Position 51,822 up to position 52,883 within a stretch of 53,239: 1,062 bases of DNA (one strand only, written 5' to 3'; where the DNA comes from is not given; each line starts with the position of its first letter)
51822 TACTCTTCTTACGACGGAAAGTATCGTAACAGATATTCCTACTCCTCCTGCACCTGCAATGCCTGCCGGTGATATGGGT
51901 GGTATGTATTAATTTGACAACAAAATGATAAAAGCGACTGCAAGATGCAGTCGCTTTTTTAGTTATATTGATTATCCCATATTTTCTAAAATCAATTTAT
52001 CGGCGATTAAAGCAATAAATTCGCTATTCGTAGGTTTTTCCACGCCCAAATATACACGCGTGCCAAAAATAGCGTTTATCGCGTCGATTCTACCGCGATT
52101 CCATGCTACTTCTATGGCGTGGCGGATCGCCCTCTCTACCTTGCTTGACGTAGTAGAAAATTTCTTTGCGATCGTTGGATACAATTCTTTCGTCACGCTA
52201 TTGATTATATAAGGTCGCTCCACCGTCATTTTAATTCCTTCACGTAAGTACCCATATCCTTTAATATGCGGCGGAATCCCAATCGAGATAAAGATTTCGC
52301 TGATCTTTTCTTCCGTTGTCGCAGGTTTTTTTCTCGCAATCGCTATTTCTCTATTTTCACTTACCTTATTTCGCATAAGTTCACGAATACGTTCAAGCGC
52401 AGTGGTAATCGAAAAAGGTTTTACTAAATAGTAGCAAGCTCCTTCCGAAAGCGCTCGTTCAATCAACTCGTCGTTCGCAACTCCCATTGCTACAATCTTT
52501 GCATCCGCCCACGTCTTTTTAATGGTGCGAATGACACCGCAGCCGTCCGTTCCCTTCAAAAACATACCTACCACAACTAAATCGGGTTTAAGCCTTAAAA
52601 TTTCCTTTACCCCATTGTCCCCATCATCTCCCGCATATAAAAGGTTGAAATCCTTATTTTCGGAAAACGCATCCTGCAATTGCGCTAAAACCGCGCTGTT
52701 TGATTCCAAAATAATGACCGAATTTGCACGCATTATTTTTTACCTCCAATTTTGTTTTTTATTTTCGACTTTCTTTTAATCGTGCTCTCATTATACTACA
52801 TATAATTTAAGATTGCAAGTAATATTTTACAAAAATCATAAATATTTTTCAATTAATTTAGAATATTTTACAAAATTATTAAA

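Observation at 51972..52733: Spo0A homolog whose receiver domain lacks the phosphoacceptor aspartate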

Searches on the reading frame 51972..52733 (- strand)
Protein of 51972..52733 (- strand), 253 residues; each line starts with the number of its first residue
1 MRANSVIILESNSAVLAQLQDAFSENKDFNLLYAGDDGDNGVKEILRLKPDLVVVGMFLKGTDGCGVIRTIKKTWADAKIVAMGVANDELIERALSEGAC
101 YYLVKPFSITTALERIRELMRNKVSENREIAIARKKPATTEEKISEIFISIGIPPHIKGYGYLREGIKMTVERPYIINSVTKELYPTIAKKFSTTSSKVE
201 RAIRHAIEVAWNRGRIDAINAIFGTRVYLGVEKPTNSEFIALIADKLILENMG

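Call 3: search_protein_families(library=pfam, proteins=[window:51972-52733:-], max_evalue=1)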
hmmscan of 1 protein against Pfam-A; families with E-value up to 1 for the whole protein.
window:51972-52733:- (253 aa): 3 families
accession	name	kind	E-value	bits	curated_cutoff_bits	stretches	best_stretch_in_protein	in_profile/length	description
PF08769.17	Spo0A_C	-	1.1e-39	135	25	1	144-247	1-104/104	Sporulation initiation factor Spo0A C terminal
PF00072.30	Response_reg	-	6.1e-12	46.1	30.2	1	6-116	1-110/111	Response regulator receiver domain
PF17084.10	TDA11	-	0.21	10.7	27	1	114-199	207-287/465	Topoisomerase I damage affected protein 11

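Call 4: search_protein_families(library=ncbifam, proteins=[window:51972-52733:-], max_evalue=1)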
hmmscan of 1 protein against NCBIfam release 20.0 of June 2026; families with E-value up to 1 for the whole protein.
window:51972-52733:- (253 aa): 69 families (the best 25 are shown)
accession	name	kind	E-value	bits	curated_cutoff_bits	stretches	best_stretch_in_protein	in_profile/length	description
TIGR02875.1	spore_0_A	equivalog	1.1e-66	224.8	200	1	5-251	4-259/262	sporulation transcription factor Spo0A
TIGR01387.1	cztR_silR_copR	subfamily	1.1e-11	44.8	279.2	1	7-132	2-127/218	heavy metal response regulator transcription factor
NF040534.1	resp_reg_YycF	equivalog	1.4e-11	44.1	340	1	25-149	20-140/231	response regulator YycF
TIGR02154.1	PhoB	equivalog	3e-11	43.1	296.2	1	4-132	3-132/226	phosphate regulon transcriptional regulator PhoB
NF040689.1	MtrAB_MtrA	equivalog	3.1e-11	43.1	300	1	16-129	10-122/219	MtrAB system response regulator MtrA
NF011896.0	PRK15369.1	equivalog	3.3e-11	43.2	242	1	4-123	4-124/211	two component system response regulator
NF008567.0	PRK11517.1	equivalog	1e-10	41.4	353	1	7-151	4-146/223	response regulator transcription factor HprR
NF007977.0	PRK10701.1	equivalog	1.4e-10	41.1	330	1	6-134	4-130/241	two-component system response regulator RstA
NF007935.0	PRK10651.1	equivalog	2.2e-10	40.1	250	1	18-124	21-128/216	two-component system response regulator NarL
NF041733.1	resp_reg_CseB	equivalog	6.1e-10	38.8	350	1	22-143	18-138/228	two-component system response regulator CseB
NF051850.1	RespRegRprY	equivalog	8.4e-10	38.4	370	1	8-122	8-122/234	response regulator transcription factor RprY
NF047465.1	hybrid_HK_LvrA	exception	5.5e-09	34.6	1200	1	4-125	468-589/819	hybrid histidine kinase/response regulator LvrA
NF007820.0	PRK10529.1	equivalog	7.5e-09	35.3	325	1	5-130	3-126/225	two-component system response regulator KdpE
NF007982.1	PRK10710.1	equivalog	8.1e-09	35.4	380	1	5-129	9-131/235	envelope stress response regulator BaeR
NF045944.1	ResRegRpaBCyano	equivalog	8.7e-09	35.1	330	1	34-128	26-120/229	response regulator transcription factor RpaB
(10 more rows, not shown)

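Call 5: search_solved_structures(query=window:51972-52733:-, max_evalue=0.01, show_alignments=4)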
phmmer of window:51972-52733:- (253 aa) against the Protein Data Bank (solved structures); distinct sequences matched with E-value up to 0.01: 135 (the best 60 are shown).
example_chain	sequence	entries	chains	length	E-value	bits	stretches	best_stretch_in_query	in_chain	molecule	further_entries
1lq1_A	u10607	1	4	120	6.7e-38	133.7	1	140-251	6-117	Stage 0 sporulation protein A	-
1fc3_A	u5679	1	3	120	2.9e-37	131.6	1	136-251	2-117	SPO0A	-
2qxy_A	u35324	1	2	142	8.7e-09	38.5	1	7-122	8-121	Response regulator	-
2zwm_A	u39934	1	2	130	1.1e-08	38.1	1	23-124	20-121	Transcriptional regulatory protein yycF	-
6ifh_A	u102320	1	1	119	1.4e-08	37.8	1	7-121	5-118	Sporulation initiation phosphotransferase F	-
1s8n_A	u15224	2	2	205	1.6e-08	37.5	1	6-144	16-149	putative antiterminator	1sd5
5hev_A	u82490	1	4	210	1.8e-08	37.4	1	6-123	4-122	Response regulator protein VraR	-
6er7_A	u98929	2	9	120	2.1e-08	37.2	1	31-120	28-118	120aa long hypothetical chemotaxis protein (CheY)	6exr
3f6p_A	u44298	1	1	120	2.6e-08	36.9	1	23-121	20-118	Transcriptional regulatory protein yycF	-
9ji3_J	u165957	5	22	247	8.7e-08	35.2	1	18-134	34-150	DNA-binding response regulator | Possible two component system response transcriptional positive regulator PhoP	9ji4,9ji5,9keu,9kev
3r0j_A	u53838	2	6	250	8.9e-08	35.1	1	18-134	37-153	POSSIBLE TWO COMPONENT SYSTEM RESPONSE TRANSCRIPTIONAL POSITIVE REGULATOR PHOP | Response regulator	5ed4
4l85_A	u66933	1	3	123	2.6e-07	33.6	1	5-122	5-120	KDP operon transcriptional regulatory protein KdpE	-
2gwr_A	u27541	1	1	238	3e-07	33.4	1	8-130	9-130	DNA-binding response regulator mtrA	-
5e3j_A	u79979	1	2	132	3.3e-07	33.3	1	33-122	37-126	Response regulator RstA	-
5hm6_A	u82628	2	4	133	3.3e-07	33.3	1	33-122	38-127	BfmR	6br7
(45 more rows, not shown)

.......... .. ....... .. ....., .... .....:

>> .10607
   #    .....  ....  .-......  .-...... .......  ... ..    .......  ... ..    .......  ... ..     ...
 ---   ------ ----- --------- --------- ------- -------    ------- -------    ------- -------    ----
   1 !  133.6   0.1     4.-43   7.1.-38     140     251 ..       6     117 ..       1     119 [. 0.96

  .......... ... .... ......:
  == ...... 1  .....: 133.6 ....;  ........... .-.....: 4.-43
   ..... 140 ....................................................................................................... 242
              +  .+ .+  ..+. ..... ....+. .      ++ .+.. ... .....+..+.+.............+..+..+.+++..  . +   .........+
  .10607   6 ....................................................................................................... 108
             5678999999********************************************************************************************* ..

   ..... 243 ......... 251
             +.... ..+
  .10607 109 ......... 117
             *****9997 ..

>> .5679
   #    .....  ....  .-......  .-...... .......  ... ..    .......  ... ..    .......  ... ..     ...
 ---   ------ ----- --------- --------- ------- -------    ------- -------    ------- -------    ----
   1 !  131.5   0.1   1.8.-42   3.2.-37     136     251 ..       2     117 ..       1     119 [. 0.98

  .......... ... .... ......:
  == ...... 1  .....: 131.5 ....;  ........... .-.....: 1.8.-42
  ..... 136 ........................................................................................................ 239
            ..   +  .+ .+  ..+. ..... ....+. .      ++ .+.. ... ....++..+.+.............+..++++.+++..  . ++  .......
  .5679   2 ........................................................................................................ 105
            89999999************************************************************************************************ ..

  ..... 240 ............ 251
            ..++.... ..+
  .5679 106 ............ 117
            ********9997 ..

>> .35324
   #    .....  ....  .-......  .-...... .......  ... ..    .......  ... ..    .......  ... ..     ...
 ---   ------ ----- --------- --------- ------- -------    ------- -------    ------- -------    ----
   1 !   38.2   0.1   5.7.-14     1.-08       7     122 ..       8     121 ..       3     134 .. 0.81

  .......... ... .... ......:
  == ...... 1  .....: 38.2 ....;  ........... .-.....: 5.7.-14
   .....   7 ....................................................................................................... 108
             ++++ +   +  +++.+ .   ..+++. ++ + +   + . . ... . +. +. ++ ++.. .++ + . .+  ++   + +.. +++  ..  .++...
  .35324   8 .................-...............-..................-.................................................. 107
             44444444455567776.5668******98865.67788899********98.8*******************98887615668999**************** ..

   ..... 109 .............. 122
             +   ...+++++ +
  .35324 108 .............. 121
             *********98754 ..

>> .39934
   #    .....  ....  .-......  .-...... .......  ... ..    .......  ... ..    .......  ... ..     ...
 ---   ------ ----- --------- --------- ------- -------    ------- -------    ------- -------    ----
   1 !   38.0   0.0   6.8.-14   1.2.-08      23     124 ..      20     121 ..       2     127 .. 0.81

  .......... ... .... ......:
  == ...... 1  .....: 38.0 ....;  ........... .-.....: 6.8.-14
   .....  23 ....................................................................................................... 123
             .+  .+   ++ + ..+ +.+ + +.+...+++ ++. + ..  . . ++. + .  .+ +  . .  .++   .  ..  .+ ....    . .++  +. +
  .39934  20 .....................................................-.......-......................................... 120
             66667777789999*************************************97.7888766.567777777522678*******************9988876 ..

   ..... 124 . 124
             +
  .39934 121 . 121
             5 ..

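Call 8: find_homologous_proteins(query=window:51972-52733:-, max_evalue=1e-20)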
Query window:51972-52733:- (253 aa): 8000 proteins with E <= 1e-20 among 8000 candidates; the best 120 are listed.
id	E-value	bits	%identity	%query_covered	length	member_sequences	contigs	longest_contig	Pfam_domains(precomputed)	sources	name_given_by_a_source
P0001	2.0e-153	527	96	100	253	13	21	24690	PF00072.31,PF08769.18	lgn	-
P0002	3.7e-142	490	89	100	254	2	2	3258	PF00072.31,PF08769.18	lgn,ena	-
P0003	7.5e-141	485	87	100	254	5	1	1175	PF00072.31,PF08769.18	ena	-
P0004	8.4e-137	472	86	100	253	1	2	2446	PF00072.31,PF08769.18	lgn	-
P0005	1.5e-134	465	80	100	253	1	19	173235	PF00072.31,PF08769.18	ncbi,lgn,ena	-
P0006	1.7e-134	465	80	100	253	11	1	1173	PF00072.31,PF08769.18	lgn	-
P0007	1.4e-133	462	81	100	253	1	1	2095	PF00072.31,PF08769.18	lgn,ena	-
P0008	1.5e-133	462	79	100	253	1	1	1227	PF00072.31,PF08769.18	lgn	-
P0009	3.1e-133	461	80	100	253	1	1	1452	PF00072.31,PF08769.18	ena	-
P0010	5.2e-133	460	79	100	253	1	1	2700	PF00072.31,PF08769.18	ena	-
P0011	7.1e-133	459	80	100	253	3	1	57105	PF00072.31,PF08769.18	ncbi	-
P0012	9.9e-133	459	80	99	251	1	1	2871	PF00072.31,PF08769.18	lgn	-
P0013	2.4e-132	458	80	100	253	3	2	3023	PF00072.31,PF08769.18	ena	-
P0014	2.7e-132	457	80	99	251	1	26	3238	PF00072.31,PF08769.18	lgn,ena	-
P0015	9.8e-132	456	79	100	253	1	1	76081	PF00072.31,PF08769.18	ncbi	-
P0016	9.9e-132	456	79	100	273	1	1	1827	PF00072.31,PF08769.18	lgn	-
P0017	1.5e-131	455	80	100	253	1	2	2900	PF00072.31,PF08769.18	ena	-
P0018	1.6e-131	455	78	100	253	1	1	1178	PF00072.31,PF08769.18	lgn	-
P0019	1.7e-131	455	80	100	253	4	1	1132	PF00072.31,PF08769.18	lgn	-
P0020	2.0e-131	455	81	100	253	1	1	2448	PF00072.31,PF08769.18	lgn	-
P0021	2.9e-131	454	78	100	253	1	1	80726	PF00072.31,PF08769.18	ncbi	-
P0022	3.6e-131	454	80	100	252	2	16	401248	PF00072.31,PF08769.18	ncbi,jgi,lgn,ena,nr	ncbi:MAG: sporulation transcription factor Spo0A [Clostridiales bacterium]|nr:sporulation transcript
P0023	3.6e-131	454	79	100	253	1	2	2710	PF00072.31,PF08769.18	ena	-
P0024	1.1e-130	452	79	100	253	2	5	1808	PF00072.31,PF08769.18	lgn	-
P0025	1.1e-130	452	79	100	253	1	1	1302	PF00072.31,PF08769.18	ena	-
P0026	1.5e-130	452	78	100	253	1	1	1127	PF00072.31,PF08769.18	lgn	-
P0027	2.2e-130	451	78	100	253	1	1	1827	PF00072.31,PF08769.18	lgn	-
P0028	3.0e-130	451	79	100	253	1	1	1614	PF00072.31,PF08769.18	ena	-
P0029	3.5e-130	451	78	100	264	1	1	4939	PF00072.31,PF08769.18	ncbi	-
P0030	4.4e-130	450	78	100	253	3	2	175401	PF00072.31,PF08769.18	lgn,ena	-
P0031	5.9e-130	450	78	100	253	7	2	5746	PF00072.31,PF08769.18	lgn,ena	-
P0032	7.2e-130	450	77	100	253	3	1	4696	PF00072.31,PF08769.18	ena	-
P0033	8.9e-130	449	80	100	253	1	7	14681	PF00072.31,PF08769.18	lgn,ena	-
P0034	9.3e-130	449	77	100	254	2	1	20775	PF00072.31,PF08769.18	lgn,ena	-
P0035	1.0e-129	449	79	100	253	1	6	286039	PF00072.31,PF08769.18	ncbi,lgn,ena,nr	ncbi:MAG: sporulation transcription factor Spo0A [Clostridia bacterium]|nr:sporulation transcription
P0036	1.1e-129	449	80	100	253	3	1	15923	PF00072.31,PF08769.18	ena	-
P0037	1.2e-129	449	77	100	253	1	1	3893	PF00072.31,PF08769.18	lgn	-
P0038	1.7e-129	448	79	100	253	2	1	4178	PF00072.31,PF08769.18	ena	-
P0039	1.7e-129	448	77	100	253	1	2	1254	PF00072.31,PF08769.18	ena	-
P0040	2.1e-129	448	78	100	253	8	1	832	PF00072.31,PF08769.18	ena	-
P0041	2.2e-129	448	76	100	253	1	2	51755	PF00072.31,PF08769.18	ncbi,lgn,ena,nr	ncbi:MAG: sporulation transcription factor Spo0A [Clostridia bacterium]|nr:sporulation transcription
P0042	2.8e-129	448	78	100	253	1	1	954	PF00072.31,PF08769.18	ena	-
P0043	3.2e-129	447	79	100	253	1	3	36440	PF00072.31,PF08769.18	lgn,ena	-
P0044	3.4e-129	447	78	100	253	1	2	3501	PF00072.31,PF08769.18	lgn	-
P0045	4.5e-129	447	78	100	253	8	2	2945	PF00072.31,PF08769.18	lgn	-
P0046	4.7e-129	447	77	100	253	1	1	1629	PF00072.31,PF08769.18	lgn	-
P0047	5.1e-129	447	77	100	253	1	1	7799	PF00072.31,PF08769.18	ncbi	-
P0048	5.3e-129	447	78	100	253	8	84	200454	PF00072.31,PF08769.18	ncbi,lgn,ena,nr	ncbi:MAG: sporulation transcription factor Spo0A [Clostridia bacterium]|nr:sporulation transcription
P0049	5.6e-129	447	78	100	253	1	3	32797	PF00072.31,PF08769.18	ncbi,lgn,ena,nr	ncbi:MAG: sporulation transcription factor Spo0A [Clostridia bacterium]|nr:sporulation transcription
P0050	5.8e-129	447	77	100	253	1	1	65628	PF00072.31,PF08769.18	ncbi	-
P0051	6.2e-129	446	79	100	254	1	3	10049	PF00072.31,PF08769.18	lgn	-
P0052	6.8e-129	446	77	100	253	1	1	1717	PF00072.31,PF08769.18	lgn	-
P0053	7.0e-129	446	77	100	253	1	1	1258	PF00072.31,PF08769.18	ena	-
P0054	1.2e-128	446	78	100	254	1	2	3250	PF00072.31,PF08769.18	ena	-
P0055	1.3e-128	445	78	100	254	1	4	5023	PF00072.31,PF08769.18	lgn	-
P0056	1.3e-128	445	79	100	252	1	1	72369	PF00072.31,PF08769.18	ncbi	-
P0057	1.5e-128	445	77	100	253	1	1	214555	PF00072.31,PF08769.18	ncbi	-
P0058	1.5e-128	445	75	100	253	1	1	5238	PF00072.31,PF08769.18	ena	-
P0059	1.6e-128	445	77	100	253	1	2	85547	PF00072.31,PF08769.18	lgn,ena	-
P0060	1.9e-128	445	78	100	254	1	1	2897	PF00072.31,PF08769.18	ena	-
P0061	2.4e-128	445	77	100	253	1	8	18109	PF00072.31,PF08769.18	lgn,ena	-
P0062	3.3e-128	444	78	100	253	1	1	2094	PF00072.31,PF08769.18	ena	-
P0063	3.4e-128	444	78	100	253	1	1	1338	PF00072.31,PF08769.18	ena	-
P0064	3.6e-128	444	75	100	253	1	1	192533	PF00072.31,PF08769.18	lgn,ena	-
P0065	3.7e-128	444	78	100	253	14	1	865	PF00072.31,PF08769.18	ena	-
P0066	3.8e-128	444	79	100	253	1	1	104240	PF00072.31,PF08769.18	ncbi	-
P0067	3.9e-128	444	78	100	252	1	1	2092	PF00072.31,PF08769.18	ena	-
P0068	4.5e-128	444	78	100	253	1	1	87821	PF00072.31,PF08769.18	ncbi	-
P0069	5.4e-128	443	77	100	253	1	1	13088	PF00072.31,PF08769.18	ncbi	-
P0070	5.4e-128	443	78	100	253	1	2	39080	PF00072.31,PF08769.18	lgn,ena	-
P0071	7.1e-128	443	78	100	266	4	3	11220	PF00072.31,PF08769.18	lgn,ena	-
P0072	9.1e-128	443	77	100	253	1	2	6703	PF00072.31,PF08769.18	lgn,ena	-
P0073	1.0e-127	443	77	100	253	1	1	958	PF00072.31,PF08769.18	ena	-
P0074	1.2e-127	442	78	100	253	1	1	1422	PF00072.31,PF08769.18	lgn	-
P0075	1.2e-127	442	77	100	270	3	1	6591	PF00072.31,PF08769.18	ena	-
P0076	1.4e-127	442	78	100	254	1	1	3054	PF00072.31,PF08769.18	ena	-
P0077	1.4e-127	442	77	100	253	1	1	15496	PF00072.31,PF08769.18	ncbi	-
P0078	1.4e-127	442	78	100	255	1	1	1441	PF00072.31,PF08769.18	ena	-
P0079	1.4e-127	442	79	100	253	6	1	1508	PF00072.31,PF08769.18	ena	-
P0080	1.5e-127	442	76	100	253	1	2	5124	PF00072.31,PF08769.18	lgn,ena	-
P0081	2.1e-127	441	77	100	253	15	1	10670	PF00072.31,PF08769.18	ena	-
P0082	2.1e-127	441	76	100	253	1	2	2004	PF00072.31,PF08769.18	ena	-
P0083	2.3e-127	441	78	100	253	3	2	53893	PF00072.31,PF08769.18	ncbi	-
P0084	2.3e-127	441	79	100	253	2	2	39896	PF00072.31,PF08769.18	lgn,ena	-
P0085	2.6e-127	441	78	100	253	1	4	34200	PF00072.31,PF08769.18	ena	-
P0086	3.0e-127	441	76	100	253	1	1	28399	PF00072.31,PF08769.18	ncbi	-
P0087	3.3e-127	441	77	100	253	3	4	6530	PF00072.31,PF08769.18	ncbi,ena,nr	ncbi:MAG: sporulation transcription factor Spo0A [Clostridia bacterium]|nr:sporulation transcription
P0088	3.4e-127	441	77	100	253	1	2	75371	PF00072.31,PF08769.18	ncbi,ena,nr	ncbi:MAG: sporulation transcription factor Spo0A [Clostridia bacterium]|nr:sporulation transcription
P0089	3.5e-127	441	77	100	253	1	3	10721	PF00072.31,PF08769.18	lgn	-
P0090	3.7e-127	441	78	100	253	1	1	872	PF00072.31,PF08769.18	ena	-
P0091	3.8e-127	441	75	100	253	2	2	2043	PF00072.31,PF08769.18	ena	-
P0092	4.0e-127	441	78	100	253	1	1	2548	PF00072.31,PF08769.18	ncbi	-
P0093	4.5e-127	440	76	100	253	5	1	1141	PF00072.31,PF08769.18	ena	-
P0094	4.8e-127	440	77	100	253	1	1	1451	PF00072.31,PF08769.18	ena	-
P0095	5.0e-127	440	77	100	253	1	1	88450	PF00072.31,PF08769.18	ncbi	-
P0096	5.5e-127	440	78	100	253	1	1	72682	PF00072.31,PF08769.18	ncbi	-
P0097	6.4e-127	440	78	100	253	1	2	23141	PF00072.31,PF08769.18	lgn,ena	-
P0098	6.5e-127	440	75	100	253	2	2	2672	PF00072.31,PF08769.18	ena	-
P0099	6.5e-127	440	77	100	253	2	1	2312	PF00072.31,PF08769.18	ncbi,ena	-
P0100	6.5e-127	440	77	100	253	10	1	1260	PF00072.31,PF08769.18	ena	-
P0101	7.2e-127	440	77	100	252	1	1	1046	PF00072.31,PF08769.18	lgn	-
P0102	7.4e-127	440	77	100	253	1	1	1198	PF00072.31,PF08769.18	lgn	-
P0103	7.8e-127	440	77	100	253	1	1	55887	PF00072.31,PF08769.18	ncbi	-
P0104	9.4e-127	439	77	100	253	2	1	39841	PF00072.31,PF08769.18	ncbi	-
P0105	9.6e-127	439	78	100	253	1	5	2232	PF00072.31,PF08769.18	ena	-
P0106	9.8e-127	439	78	100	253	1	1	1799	PF00072.31,PF08769.18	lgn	-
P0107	1.3e-126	439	76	100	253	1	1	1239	PF00072.31,PF08769.18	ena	-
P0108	1.4e-126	439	78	100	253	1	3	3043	PF00072.31,PF08769.18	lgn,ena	-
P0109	1.6e-126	439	77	100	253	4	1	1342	PF00072.31,PF08769.18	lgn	-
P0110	1.6e-126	439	75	100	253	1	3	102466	PF00072.31,PF08769.18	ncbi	-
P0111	1.6e-126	439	78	100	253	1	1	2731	PF00072.31,PF08769.18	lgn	-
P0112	1.9e-126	438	77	100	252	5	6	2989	PF00072.31,PF08769.18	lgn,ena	-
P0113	2.0e-126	438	77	100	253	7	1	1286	PF00072.31,PF08769.18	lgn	-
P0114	2.6e-126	438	77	100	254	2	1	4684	PF00072.31,PF08769.18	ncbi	-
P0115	3.0e-126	438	77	100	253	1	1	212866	PF00072.31,PF08769.18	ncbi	-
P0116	3.0e-126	438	77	100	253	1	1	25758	PF00072.31,PF08769.18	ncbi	-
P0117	3.3e-126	438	76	100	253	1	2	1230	PF00072.31,PF08769.18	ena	-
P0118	3.4e-126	437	77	100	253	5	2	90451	PF00072.31,PF08769.18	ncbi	-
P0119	3.5e-126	437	79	100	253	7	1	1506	PF00072.31,PF08769.18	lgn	-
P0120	3.8e-126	437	77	100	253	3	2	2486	PF00072.31,PF08769.18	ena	-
